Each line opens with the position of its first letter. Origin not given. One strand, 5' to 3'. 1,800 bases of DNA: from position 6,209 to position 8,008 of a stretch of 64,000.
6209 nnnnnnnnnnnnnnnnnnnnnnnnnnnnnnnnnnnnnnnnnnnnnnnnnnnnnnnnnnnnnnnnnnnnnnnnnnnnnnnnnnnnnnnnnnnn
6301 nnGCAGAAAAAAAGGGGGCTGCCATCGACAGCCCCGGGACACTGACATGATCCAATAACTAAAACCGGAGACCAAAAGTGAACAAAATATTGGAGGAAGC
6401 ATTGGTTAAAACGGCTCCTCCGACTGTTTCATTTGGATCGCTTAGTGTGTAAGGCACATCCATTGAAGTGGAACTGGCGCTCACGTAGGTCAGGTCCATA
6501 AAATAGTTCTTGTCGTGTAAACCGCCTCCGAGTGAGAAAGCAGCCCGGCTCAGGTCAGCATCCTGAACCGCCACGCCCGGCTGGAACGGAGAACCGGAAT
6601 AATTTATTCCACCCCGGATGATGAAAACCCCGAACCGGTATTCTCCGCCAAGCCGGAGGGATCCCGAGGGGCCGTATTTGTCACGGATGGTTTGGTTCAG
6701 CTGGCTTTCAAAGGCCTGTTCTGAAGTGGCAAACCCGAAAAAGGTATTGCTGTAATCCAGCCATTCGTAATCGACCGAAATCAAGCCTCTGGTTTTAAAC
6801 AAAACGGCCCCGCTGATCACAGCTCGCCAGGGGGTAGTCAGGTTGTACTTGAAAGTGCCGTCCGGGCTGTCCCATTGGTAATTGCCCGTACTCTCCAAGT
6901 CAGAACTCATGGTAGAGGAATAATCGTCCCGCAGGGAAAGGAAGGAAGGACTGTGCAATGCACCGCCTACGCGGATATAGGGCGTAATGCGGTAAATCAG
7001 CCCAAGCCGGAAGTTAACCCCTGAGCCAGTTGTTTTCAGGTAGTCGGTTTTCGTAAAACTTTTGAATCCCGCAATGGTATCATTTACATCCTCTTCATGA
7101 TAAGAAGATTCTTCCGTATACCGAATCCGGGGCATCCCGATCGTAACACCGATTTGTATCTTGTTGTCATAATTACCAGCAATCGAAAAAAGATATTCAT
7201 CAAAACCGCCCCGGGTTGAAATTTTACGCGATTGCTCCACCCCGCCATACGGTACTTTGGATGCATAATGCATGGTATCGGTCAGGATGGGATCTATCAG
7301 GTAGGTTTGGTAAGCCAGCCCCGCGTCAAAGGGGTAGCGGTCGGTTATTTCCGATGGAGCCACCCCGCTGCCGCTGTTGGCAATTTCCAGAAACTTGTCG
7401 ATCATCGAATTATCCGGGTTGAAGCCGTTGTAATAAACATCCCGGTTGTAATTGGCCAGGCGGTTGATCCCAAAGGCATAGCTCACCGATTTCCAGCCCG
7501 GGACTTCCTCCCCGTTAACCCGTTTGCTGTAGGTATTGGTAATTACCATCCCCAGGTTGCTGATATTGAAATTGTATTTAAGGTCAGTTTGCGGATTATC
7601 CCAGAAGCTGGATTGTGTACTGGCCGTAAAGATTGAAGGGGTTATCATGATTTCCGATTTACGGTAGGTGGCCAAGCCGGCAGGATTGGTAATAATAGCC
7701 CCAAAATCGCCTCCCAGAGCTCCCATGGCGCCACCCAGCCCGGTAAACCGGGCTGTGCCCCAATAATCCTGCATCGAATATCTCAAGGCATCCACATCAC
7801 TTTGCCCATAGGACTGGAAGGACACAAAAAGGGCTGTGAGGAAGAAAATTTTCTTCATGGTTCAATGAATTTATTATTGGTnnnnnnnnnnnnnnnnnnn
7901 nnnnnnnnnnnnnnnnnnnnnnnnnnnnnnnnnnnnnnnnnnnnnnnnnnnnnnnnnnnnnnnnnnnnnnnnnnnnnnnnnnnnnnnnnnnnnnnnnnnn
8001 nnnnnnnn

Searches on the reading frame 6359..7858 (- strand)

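Call 11: search_protein_families(library=pfam, proteins=[window:6359-7858:-], max_evalue=0.0001)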
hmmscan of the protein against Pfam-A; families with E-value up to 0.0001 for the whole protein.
window:6359-7858:- (499 aa): 1 family
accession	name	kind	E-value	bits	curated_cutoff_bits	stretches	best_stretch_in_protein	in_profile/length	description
PF03349.22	Toluene_X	-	6.5e-10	38.5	29.7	1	257-458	179-379/421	Outer membrane protein transport protein (OMPP1/FadL/TodX)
